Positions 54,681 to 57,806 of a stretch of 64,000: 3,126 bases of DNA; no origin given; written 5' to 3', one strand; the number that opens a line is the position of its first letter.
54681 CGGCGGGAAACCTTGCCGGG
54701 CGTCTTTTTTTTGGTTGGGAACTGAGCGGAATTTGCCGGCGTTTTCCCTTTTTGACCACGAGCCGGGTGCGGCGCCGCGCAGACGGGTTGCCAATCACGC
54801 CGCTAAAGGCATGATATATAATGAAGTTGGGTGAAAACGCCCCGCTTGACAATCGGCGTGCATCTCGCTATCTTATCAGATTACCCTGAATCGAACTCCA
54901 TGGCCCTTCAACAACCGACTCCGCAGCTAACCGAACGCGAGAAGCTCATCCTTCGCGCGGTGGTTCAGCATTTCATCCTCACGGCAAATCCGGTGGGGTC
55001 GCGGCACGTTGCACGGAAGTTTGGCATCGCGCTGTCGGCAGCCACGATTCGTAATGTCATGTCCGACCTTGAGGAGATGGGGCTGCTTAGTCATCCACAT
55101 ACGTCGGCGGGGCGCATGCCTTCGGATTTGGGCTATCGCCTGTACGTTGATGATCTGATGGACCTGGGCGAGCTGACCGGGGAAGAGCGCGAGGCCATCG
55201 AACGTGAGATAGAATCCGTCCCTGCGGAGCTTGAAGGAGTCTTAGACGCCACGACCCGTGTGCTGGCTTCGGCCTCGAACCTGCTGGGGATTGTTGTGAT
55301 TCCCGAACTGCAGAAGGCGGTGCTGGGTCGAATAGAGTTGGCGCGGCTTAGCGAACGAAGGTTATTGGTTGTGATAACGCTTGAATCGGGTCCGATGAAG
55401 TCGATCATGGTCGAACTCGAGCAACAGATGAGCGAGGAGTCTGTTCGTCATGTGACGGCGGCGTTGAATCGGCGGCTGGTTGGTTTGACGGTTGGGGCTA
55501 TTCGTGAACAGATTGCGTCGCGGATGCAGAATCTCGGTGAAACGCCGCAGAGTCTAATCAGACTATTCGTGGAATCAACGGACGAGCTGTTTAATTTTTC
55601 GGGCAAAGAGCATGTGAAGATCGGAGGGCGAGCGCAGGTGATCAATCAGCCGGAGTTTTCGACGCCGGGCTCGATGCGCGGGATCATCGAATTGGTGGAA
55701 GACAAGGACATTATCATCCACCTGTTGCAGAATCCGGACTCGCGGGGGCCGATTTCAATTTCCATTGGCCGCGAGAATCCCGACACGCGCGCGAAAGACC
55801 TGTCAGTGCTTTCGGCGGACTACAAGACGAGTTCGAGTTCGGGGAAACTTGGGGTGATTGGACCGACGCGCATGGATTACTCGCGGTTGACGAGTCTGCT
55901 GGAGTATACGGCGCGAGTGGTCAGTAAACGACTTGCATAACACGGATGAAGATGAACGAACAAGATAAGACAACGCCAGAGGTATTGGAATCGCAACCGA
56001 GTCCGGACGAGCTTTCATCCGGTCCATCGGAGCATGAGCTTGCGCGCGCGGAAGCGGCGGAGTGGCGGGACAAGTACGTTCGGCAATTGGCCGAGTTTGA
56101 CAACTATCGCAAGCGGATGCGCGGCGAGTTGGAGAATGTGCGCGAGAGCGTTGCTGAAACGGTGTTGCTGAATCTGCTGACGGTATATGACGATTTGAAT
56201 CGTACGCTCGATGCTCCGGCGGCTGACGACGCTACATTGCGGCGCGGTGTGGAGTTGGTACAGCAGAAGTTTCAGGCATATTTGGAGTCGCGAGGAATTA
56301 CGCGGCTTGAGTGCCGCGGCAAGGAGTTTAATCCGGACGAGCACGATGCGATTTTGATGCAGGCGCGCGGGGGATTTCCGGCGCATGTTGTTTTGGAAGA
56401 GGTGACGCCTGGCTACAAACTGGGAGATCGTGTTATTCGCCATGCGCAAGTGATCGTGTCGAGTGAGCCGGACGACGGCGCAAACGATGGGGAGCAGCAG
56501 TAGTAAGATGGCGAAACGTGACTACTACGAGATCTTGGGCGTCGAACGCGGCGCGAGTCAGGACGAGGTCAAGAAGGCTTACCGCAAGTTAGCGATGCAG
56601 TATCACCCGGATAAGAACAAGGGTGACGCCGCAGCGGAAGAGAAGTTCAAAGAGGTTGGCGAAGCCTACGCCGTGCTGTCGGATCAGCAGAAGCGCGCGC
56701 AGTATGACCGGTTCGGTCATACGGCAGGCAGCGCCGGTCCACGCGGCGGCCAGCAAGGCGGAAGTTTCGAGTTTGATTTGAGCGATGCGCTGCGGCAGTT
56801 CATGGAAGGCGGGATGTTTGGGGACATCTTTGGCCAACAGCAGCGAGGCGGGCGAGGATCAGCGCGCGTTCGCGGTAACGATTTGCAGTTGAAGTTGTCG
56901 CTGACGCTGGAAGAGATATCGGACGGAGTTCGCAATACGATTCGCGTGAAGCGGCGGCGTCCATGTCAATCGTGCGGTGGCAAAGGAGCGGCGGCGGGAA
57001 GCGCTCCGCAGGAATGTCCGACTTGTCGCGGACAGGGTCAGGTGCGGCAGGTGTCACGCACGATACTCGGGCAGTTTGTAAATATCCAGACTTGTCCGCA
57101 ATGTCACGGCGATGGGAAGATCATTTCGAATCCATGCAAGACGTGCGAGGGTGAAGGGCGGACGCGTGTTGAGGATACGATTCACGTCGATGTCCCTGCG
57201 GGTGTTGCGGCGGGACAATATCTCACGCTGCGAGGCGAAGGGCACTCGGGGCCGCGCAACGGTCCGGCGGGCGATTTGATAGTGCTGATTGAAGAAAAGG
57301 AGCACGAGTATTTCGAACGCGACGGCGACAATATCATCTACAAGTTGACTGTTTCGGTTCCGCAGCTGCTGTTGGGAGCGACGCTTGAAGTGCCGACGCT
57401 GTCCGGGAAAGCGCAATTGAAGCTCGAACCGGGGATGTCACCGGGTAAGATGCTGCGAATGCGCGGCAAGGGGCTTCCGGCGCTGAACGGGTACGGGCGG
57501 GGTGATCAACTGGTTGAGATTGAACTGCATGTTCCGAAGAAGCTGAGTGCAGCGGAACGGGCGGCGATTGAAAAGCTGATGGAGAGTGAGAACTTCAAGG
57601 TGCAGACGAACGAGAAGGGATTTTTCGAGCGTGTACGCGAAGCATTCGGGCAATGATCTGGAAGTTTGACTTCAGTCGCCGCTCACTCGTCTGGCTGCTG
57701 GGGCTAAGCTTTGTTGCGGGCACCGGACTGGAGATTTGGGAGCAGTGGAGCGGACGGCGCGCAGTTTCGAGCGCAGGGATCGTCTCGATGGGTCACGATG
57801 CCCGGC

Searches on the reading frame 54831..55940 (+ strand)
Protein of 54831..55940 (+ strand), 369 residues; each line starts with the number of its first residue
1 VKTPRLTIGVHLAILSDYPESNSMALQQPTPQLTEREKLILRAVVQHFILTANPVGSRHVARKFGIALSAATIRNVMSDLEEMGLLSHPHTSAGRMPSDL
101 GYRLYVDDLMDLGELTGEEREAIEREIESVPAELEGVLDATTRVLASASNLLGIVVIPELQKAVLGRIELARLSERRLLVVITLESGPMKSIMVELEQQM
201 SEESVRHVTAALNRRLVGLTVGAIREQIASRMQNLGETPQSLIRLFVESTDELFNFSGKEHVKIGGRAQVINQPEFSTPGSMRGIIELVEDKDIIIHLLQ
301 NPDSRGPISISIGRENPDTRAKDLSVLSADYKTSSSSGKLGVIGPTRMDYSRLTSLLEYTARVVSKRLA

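Call 74: search_protein_families(library=pfam, proteins=[window:54831-55940:+], max_evalue=0.00001)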
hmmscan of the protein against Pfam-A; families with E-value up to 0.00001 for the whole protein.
window:54831-55940:+ (369 aa): 1 family
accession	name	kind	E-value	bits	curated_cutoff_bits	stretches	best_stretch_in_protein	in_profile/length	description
PF01628.27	HrcA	-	2.1e-51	175.4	22.2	1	136-352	2-213/215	HrcA protein C terminal domain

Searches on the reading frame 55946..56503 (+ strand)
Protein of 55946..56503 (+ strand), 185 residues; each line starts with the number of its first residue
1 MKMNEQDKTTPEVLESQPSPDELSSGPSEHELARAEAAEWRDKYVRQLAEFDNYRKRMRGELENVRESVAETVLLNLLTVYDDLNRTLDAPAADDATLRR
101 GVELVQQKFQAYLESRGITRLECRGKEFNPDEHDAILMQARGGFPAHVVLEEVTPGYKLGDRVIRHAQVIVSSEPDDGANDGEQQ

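Call 74: search_protein_families(library=pfam, proteins=[window:55946-56503:+], max_evalue=0.00001)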
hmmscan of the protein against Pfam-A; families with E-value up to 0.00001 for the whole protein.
window:55946-56503:+ (185 aa): 1 family
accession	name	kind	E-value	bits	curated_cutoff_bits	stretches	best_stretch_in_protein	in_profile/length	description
PF01025.24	GrpE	-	2.5e-39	135.1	25.8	1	27-172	17-164/165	GrpE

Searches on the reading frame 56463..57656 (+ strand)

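Call 74: search_protein_families(library=pfam, proteins=[window:56463-57656:+], max_evalue=0.00001)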
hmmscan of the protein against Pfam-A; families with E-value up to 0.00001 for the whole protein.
window:56463-57656:+ (397 aa): 3 families
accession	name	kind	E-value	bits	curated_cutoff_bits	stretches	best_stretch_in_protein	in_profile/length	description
PF01556.23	DnaJ_C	-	2.8e-44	151.3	26.6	1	142-358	2-152/152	DnaJ C terminal domain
PF00226.36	DnaJ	-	1.8e-30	105.2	27.8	1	20-82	1-63/63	DnaJ domain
PF00684.25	DnaJ_CXXCXGXG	-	1e-17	64.6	32.7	1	168-232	1-65/65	DnaJ central domain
